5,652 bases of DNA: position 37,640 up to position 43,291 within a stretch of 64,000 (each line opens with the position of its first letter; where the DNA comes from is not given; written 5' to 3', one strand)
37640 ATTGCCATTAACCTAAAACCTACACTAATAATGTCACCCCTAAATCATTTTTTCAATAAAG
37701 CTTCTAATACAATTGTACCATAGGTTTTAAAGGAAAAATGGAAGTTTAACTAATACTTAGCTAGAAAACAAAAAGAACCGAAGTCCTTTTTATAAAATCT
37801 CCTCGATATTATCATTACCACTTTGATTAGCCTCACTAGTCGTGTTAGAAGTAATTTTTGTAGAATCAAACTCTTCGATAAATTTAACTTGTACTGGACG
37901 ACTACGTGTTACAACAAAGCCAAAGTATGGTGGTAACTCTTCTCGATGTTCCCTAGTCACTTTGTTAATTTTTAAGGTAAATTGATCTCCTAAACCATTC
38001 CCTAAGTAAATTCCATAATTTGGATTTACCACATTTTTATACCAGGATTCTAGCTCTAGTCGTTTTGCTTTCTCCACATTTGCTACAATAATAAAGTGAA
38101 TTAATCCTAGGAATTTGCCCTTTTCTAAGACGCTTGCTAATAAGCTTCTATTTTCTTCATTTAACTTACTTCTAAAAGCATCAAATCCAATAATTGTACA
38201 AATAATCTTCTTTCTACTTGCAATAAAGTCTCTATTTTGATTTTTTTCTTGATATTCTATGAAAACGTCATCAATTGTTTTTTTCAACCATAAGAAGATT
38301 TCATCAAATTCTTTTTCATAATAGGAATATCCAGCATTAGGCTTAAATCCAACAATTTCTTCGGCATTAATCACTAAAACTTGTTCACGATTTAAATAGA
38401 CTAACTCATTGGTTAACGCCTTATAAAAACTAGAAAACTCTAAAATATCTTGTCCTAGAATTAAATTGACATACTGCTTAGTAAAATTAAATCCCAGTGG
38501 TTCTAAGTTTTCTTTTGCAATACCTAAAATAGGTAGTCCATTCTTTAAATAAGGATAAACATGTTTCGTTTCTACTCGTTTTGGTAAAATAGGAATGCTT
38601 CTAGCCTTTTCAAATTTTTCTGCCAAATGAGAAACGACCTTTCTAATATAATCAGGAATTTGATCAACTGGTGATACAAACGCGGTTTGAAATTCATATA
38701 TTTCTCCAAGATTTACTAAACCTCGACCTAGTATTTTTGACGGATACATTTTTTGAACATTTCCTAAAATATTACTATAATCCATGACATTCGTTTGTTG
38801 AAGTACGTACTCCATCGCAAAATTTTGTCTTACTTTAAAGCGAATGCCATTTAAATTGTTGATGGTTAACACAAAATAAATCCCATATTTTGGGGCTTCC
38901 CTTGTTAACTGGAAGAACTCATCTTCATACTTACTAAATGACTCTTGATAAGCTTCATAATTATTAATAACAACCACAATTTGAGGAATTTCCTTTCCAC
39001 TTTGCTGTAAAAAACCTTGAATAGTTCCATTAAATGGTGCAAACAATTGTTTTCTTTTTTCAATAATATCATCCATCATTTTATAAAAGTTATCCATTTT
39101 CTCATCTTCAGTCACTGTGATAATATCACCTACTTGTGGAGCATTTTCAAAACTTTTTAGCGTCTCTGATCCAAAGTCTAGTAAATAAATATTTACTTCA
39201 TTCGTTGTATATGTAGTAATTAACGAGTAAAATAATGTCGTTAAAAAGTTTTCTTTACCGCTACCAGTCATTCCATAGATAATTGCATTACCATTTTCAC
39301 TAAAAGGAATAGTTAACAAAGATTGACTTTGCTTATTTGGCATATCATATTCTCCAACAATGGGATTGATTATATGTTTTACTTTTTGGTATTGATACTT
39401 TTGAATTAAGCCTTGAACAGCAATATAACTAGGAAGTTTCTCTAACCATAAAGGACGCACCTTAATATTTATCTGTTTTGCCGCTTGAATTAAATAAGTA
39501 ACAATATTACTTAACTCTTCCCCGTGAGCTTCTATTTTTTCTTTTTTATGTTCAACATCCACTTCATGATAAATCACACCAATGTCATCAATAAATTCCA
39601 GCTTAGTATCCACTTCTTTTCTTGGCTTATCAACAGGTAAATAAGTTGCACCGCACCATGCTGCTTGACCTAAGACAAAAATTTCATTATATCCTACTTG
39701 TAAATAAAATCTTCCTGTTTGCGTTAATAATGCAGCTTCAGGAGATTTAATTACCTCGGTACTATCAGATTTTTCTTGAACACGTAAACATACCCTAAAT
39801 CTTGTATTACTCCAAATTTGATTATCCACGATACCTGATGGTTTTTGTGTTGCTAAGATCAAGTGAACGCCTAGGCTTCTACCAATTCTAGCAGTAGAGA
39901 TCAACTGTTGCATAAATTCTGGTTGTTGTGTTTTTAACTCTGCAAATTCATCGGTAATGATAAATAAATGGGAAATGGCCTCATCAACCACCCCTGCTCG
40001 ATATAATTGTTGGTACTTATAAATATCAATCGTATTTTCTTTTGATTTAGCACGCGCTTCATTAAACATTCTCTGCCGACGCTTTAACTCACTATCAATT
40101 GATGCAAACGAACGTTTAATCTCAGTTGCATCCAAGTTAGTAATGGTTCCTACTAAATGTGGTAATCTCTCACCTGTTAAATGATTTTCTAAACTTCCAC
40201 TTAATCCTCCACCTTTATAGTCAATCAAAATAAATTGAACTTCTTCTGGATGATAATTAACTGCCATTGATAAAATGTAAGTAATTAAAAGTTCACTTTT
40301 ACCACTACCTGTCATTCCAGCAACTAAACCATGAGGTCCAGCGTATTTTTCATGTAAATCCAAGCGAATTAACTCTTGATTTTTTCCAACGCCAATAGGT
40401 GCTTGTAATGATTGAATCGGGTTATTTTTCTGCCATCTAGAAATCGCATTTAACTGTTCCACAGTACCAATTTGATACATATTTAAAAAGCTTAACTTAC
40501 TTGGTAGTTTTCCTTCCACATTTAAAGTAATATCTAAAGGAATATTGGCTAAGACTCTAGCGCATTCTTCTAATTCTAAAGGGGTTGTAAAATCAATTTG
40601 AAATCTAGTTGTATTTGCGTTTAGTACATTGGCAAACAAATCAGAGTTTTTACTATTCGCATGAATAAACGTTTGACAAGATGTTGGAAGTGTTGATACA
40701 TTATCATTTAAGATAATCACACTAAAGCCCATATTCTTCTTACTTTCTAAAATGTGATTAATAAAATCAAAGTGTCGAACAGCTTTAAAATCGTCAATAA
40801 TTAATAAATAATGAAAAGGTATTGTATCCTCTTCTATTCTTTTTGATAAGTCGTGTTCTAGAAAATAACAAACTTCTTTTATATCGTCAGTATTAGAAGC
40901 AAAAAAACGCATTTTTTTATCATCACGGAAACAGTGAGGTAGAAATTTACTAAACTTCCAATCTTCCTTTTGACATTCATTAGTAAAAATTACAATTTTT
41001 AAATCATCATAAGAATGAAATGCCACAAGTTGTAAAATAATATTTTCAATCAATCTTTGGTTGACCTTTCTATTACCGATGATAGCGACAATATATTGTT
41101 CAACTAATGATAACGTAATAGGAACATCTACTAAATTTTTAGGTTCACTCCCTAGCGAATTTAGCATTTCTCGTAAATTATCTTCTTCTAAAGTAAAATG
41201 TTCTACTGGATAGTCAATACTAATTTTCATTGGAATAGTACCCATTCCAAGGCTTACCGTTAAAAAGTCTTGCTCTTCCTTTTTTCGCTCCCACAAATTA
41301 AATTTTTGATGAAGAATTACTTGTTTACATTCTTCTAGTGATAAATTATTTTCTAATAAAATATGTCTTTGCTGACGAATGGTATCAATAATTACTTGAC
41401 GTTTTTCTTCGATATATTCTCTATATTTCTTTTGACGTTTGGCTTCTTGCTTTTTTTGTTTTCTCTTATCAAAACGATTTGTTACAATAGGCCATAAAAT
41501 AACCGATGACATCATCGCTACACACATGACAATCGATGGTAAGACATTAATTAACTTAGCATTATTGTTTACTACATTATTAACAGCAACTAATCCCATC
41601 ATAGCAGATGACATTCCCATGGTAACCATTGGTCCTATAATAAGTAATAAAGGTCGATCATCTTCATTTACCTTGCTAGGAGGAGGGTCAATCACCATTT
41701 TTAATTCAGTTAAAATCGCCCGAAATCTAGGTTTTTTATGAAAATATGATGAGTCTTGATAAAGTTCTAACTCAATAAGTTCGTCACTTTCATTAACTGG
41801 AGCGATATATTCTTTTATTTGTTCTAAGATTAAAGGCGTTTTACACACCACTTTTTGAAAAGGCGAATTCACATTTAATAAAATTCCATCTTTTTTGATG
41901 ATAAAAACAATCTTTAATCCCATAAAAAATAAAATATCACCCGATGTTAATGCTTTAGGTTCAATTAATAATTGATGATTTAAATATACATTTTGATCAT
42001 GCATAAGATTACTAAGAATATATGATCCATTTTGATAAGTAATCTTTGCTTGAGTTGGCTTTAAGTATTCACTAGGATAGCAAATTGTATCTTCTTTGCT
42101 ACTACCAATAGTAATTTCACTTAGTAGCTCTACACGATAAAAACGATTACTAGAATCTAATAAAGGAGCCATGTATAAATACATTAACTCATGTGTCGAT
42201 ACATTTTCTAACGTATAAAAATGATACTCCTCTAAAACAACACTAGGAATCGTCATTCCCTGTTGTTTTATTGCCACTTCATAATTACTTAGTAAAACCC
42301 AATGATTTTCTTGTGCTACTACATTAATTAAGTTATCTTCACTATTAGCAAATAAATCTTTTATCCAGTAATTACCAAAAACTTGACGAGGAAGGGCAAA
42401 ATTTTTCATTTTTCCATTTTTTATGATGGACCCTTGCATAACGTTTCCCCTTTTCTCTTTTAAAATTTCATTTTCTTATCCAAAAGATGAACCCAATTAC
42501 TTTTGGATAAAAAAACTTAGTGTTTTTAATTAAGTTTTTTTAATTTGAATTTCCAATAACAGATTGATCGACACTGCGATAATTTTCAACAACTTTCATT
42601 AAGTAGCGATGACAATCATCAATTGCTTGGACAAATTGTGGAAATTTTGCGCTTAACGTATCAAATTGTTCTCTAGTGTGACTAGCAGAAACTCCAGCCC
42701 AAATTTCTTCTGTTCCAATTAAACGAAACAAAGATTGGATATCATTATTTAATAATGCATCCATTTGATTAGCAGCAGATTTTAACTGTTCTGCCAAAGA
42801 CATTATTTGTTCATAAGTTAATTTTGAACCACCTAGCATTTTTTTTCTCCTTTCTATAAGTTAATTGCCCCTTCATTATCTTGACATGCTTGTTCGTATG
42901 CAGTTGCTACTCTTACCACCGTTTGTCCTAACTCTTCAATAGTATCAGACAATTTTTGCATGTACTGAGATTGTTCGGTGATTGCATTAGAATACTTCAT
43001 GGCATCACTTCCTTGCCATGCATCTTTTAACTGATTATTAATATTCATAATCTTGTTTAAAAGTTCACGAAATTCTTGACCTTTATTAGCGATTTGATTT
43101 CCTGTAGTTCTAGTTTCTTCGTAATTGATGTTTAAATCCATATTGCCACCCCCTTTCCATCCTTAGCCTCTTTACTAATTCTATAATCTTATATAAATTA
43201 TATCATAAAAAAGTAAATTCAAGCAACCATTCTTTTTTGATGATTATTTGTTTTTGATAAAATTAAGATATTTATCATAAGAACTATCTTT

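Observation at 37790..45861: Compact T7SSb locus with EssC, EsaB and four WXG100 genes but no EssA/EssB/EsaA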

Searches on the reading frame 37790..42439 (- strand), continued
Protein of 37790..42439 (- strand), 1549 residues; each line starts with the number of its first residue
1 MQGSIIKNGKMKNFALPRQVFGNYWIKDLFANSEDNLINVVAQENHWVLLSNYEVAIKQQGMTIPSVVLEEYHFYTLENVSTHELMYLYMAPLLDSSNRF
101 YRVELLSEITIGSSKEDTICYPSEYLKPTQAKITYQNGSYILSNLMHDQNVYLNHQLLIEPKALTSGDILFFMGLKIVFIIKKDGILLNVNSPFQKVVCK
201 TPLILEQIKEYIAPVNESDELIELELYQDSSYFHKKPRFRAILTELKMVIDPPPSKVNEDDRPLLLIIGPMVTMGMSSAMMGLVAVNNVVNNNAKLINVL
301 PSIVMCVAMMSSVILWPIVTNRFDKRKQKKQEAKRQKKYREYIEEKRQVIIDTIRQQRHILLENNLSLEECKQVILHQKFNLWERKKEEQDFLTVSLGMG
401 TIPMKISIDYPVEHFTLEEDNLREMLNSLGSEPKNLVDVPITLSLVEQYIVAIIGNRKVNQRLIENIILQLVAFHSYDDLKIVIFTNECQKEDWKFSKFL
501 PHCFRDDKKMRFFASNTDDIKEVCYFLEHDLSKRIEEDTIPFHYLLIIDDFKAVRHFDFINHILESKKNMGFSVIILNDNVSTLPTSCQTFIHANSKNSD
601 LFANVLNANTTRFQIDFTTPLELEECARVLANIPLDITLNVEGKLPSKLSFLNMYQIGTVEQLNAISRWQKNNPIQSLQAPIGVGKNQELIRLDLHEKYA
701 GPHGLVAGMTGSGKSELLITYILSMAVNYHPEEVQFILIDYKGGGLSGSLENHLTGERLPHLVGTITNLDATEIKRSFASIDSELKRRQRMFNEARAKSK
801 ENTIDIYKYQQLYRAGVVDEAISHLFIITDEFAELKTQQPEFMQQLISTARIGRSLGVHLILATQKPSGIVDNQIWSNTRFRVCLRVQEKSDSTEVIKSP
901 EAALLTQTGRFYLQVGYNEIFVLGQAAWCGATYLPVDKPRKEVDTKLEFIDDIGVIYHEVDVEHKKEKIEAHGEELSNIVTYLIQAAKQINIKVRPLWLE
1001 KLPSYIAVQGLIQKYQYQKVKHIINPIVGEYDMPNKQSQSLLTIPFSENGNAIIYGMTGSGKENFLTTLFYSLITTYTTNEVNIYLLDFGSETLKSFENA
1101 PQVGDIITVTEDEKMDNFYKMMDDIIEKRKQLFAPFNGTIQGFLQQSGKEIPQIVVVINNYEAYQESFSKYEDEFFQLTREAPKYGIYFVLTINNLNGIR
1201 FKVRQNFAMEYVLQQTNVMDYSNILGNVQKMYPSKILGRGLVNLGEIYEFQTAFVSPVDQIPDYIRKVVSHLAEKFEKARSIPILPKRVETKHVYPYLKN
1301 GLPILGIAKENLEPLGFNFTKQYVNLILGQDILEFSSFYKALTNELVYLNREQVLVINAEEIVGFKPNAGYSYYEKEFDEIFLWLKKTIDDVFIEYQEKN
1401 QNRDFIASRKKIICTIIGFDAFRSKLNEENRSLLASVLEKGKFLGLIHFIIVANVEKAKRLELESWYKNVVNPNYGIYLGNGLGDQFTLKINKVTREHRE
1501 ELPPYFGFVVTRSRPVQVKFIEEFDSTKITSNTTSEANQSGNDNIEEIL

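Call 37: get_annotated_region(hit=H3, flank=9000)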
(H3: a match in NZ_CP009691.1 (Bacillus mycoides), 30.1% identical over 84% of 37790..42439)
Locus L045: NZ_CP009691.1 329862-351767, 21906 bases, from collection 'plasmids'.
description: Bacillus mycoides strain ATCC 6462 plasmid pBMX_1, complete sequence
organism: Bacillus mycoides (NCBI taxid 1405)
taxonomy: Bacteria; Bacillota; Bacilli; Bacillales; Bacillaceae; Bacillus; Bacillus mycoides
host: -; source: soil; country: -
typing (MOB-suite, as given by PLSDB): mobilizable; replicon rep_cluster_164; relaxase MOBP
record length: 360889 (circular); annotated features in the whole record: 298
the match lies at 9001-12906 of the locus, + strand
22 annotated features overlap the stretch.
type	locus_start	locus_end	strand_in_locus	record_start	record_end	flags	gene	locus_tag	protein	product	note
CDS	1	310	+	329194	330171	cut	-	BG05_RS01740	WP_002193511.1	DUF3991 and TOPRIM domain-containing protein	GO:0006260 - DNA replication [Evidence IEA]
CDS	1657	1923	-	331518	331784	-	-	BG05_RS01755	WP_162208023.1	hypothetical protein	-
CDS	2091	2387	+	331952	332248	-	-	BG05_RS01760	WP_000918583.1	WXG100 family type VII secretion target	-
CDS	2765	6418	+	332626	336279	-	esaA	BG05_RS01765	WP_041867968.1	type VII secretion protein EsaA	-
CDS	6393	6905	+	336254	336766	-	essA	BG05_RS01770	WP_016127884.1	type VII secretion protein EssA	GO:0009306 - protein secretion [Evidence IEA]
CDS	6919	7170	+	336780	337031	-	-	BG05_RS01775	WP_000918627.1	EsaB/YukD family protein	-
CDS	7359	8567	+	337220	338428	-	essB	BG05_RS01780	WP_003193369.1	type VII secretion protein EssB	GO:0009306 - protein secretion [Evidence IEA]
CDS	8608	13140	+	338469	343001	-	essC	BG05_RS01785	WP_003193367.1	type VII secretion protein EssC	GO:0009306 - protein secretion [Evidence IEA]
CDS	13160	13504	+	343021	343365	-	-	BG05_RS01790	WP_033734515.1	hypothetical protein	-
CDS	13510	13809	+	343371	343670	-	-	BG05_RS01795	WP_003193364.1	WXG100 family type VII secretion target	-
CDS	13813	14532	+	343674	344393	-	-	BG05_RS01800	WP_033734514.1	DUF5081 family protein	-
CDS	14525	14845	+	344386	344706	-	-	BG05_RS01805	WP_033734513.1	hypothetical protein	-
CDS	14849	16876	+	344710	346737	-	-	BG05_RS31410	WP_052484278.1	pre-toxin TG domain-containing protein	-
CDS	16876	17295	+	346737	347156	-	-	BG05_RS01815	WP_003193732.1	hypothetical protein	-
CDS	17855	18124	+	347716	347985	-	-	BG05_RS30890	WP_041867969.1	hypothetical protein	-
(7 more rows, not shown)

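Call 89: search_protein_families(library=pfam, proteins=[L044:3396-6599:+, L044:6592-7104:+, L044:7125-7373:+, L044:7398-8591:+, L013:15708-17990:+, L013:21869-23533:+, L007:3786-5726:+, L007:19389-21266:+, L025:3699-5393:-, L018:7291-9528:+], max_evalue=0.001)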
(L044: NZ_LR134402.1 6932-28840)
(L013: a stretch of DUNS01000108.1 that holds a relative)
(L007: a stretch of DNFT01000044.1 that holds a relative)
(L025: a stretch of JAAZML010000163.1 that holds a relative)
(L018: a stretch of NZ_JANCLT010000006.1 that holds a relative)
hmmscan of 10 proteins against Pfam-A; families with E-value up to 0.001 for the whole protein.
L044:3396-6599:+ (1068 aa): 2 families
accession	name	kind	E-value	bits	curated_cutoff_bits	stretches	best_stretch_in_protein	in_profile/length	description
PF12698.13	ABC2_membrane_3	-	0.00038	20.1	31.6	1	5-170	1-122/347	ABC-2 family transporter protein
PF11447.13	DUF3201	-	0.00074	19.5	25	0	637-727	55-146/153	Protein of unknown function (DUF3201)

L044:6592-7104:+ (171 aa): 1 family
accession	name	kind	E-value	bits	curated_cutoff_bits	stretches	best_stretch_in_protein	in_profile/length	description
PF10661.14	EssA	-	2e-37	128.8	24.1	1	8-170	2-147/147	WXG100 protein secretion system (Wss), protein EssA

L044:7125-7373:+ (83 aa): 1 family
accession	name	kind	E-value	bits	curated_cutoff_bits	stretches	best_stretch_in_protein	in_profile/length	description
PF08817.16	YukD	-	1.6e-14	54.9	27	1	6-82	1-76/76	WXG100 protein secretion system (Wss), protein YukD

L044:7398-8591:+ (398 aa): 1 family
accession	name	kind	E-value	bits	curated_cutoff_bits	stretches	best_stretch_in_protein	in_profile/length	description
PF10140.15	YukC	-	4.7e-141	470.3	27.4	1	25-381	1-357/357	WXG100 protein secretion system (Wss), protein YukC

L013:15708-17990:+ (761 aa): 0 families

L013:21869-23533:+ (555 aa): 4 families
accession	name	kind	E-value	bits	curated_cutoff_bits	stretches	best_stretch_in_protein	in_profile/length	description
PF00498.31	FHA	-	1.6e-16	60.9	20.7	1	479-545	1-67/67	FHA domain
PF00092.34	VWA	-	5.7e-11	43.4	23.8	1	86-248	4-170/174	von Willebrand factor type A domain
PF16697.10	Yop-YscD_cpl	-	2.5e-06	28.1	33.2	1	480-551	20-90/94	Inner membrane component of T3SS, cytoplasmic domain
PF13519.12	VWA_2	-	4.5e-06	27.7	27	1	84-185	1-106/107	von Willebrand factor type A domain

L007:3786-5726:+ (647 aa): 8 families
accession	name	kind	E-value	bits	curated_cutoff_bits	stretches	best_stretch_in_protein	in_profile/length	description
PF00069.31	Pkinase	-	1e-35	123.9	31.7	1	47-326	2-245/263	Protein kinase domain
PF07714.23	PK_Tyr_Ser-Thr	-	4e-21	75.9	23.1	1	97-277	33-213/258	Protein tyrosine and serine/threonine kinase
PF13416.11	SBP_bac_8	-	6.6e-11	43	27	1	406-515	2-106/279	Bacterial extracellular solute-binding protein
PF03109.22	ABC1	-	1.9e-08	34.2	22.9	1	106-224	106-221/244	ABC1 atypical kinase-like domain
PF01547.30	SBP_bac_1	-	1.2e-07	32.5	26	1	397-520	2-135/307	Bacterial extracellular solute-binding protein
PF13531.11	SBP_bac_11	-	0.00016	22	25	0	396-463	6-69/227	Bacterial extracellular solute-binding protein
PF01163.29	RIO1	-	0.00022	21.4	22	1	146-225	83-159/187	RIO domain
PF01636.29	APH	-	0.00043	20.6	23.2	0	178-219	156-199/239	Phosphotransferase enzyme family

L007:19389-21266:+ (626 aa): 3 families
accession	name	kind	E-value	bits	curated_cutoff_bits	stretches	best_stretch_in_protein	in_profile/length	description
PF00498.31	FHA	-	4e-16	59.6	20.7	1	555-617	2-66/67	FHA domain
PF16697.10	Yop-YscD_cpl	-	2.7e-14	53.6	33.2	1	540-624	4-90/94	Inner membrane component of T3SS, cytoplasmic domain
PF13519.12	VWA_2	-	4.6e-11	43.7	27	1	108-207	3-106/107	von Willebrand factor type A domain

L025:3699-5393:- (565 aa): 2 families
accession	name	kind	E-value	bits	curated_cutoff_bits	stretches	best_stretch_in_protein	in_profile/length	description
PF11187.14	Mbeg1-like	-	1.2e-06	28.6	21.1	1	162-209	82-131/224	Mbeg1-like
PF07819.20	PGAP1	-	0.00095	19.4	24.3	0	162-216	89-145/233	PGAP1-like alpha/beta domain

L018:7291-9528:+ (746 aa): 3 families
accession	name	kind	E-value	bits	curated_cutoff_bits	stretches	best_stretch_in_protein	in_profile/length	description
PF02872.23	5_nucleotid_C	-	7.7e-21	75.3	23.6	1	373-561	2-148/158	5'-nucleotidase, C-terminal domain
PF00149.33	Metallophos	-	5.2e-13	50.3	21.5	1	51-294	1-190/191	Calcineurin-like phosphoesterase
PF00746.26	Gram_pos_anchor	-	0.00062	20.1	20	0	710-745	4-40/43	LPXTG cell wall anchor motif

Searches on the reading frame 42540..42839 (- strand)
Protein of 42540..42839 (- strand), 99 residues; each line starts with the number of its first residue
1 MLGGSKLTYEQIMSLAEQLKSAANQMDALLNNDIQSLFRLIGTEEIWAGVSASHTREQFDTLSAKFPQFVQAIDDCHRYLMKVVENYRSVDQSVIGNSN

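Call 4: search_protein_families(library=pfam, proteins=[window:42540-42839:-], max_evalue=0.1)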
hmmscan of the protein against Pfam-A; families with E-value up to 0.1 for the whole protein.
window:42540-42839:- (99 aa): 4 families
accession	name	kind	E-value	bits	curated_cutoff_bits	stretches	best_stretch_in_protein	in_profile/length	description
PF06013.18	WXG100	-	1.9e-07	31.7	27.3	1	6-92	3-86/86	Proteins of 100 residues with WXG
PF04740.18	LXG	-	0.009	16.3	26.5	1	11-93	11-90/202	LXG domain of WXG superfamily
PF07700.20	HNOB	-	0.019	15.3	25.5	1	19-84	46-111/163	Haem-NO-binding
PF11827.13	DUF3347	-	0.088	14.1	25.5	0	43-73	58-88/93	Protein of unknown function (DUF3347)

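Call 5: search_protein_families(library=ncbifam, proteins=[window:42540-42839:-], max_evalue=1)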
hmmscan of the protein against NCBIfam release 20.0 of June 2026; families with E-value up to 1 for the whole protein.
window:42540-42839:- (99 aa): 6 families
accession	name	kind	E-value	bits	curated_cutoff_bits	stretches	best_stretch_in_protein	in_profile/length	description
NF035934.1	ESAT6_2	subfamily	1.8e-09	37.7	100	1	6-97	4-92/96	pore-forming ESAT-6 family protein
TIGR03930.1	WXG100_ESAT6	subfamily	4.2e-07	30.1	44.85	1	6-93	3-87/90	WXG100 family type VII secretion target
TIGR04197.1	T7SS_SACOL2603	subfamily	0.0031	18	26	1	53-94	40-81/85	TIGR04197 family type VII secretion effector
NF000931.0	PRK00092.2-3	equivalog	0.021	14.4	293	1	23-97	5-78/196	ribosome maturation factor RimP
NF008587.1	PRK11552.1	equivalog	0.036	13.8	365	1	12-92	76-155/213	transcriptional regulator CecR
NF008464.0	PRK11352.1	equivalog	0.099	13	133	1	44-76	50-82/91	formaldehyde-responsive transcriptional repressor FrmR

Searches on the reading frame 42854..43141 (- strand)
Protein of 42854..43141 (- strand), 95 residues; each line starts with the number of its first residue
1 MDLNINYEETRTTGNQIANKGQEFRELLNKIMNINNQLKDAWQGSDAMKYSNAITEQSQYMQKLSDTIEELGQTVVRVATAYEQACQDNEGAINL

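Call 4: search_protein_families(library=pfam, proteins=[window:42854-43141:-], max_evalue=0.1)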
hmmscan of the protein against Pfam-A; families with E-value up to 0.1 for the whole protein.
window:42854-43141:- (95 aa): 20 families
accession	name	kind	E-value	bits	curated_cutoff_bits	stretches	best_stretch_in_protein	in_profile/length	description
PF06013.18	WXG100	-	5.4e-13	49.5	27.3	1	3-85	2-84/86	Proteins of 100 residues with WXG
PF18879.6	EspA_EspE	-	4.1e-06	27.5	27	1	12-81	7-74/84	EspA/EspE family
PF00823.25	PPE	-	7.4e-06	26.5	26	1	27-86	40-100/165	PPE family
PF25547.1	WXG100_2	-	4.3e-05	24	27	1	15-84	36-107/150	WXG100 like domain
PF08919.15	F_actin_bind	-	0.0029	18.1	23.6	1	23-77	63-112/112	F-actin binding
PF05377.16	FlaC_arch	-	0.013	16.3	27.8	1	49-85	11-47/55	Flagella accessory protein C (FlaC)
PF20651.3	EXOC6_Sec15_N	-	0.024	15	27.2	1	6-84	20-95/170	Exocyst complex component EXOC6/Sec15, N-terminal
PF17078.10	SHE3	-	0.027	14.6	30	1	2-87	70-154/228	SWI5-dependent HO expression protein 3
PF21856.2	EspB_PPE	-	0.03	14.9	27.7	1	18-88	24-93/152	ESX-1 secretion-associated protein EspB, PPE domain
PF05218.19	DUF713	-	0.033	14.4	24.5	0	11-44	67-100/185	Protein of unknown function (DUF713)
PF20667.3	Sec10_N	-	0.046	14.3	27.4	0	53-88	50-85/118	Exocyst complex component Sec10, N-terminal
PF07743.18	HSCB_C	-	0.048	14.5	22.1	1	26-72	4-48/74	HSCB C-terminal oligomerisation domain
PF12896.12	ANAPC4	-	0.049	13.6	23.1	1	10-72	13-67/203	Anaphase-promoting complex, cyclosome, subunit 4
PF10824.14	T7SS_ESX_EspC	-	0.051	14.5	23.5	0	51-94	56-99/100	Excreted virulence factor EspC, type VII ESX diderm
PF10078.15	DUF2316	-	0.057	14.1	26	0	2-49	14-62/89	Uncharacterized protein conserved in bacteria (DUF2316)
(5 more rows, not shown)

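Call 5: search_protein_families(library=ncbifam, proteins=[window:42854-43141:-], max_evalue=1)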
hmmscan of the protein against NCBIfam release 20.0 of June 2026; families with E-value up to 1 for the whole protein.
window:42854-43141:- (95 aa): 11 families
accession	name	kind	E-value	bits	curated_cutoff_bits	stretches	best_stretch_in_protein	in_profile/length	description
TIGR03930.1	WXG100_ESAT6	subfamily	6.7e-13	48.7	44.85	1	3-89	2-88/90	WXG100 family type VII secretion target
NF035934.1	ESAT6_2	subfamily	0.00011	22.4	100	1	2-85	2-85/96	pore-forming ESAT-6 family protein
NF047516.1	LA_3659_fam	equivalog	0.00067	19.3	36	1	2-80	55-134/221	LA_3659 family protein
NF047514.1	SpiroCoCo_N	equivalog_domain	0.00067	19.3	75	1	2-80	55-134/221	SpiroCoCo family coiled-coil protein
NF047515.1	SpiroCoCo_C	equivalog_domain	0.0019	17.4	125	1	2-84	63-146/313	SpiroCoCo family coiled-coil protein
NF033885.1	conj_TraP_IncI1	equivalog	0.0024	17.7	135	1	10-86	66-141/217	conjugal transfer protein TraP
NF008743.0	PRK11773.1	equivalog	0.0026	16.2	965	1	25-88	120-183/720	DNA helicase II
TIGR01075.1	uvrD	equivalog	0.0033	15.8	1144.45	1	16-88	107-178/715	DNA helicase II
NF041034.1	Rad50_Sulf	equivalog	0.013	13.3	1000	1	6-78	332-404/872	DNA double-strand break repair ATPase Rad50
TIGR02473.1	flagell_FliJ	equivalog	0.016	15.6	50.45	1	6-84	11-93/141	flagellar export protein FliJ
TIGR04197.1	T7SS_SACOL2603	subfamily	0.4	11.3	26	0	49-85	41-77/85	TIGR04197 family type VII secretion effector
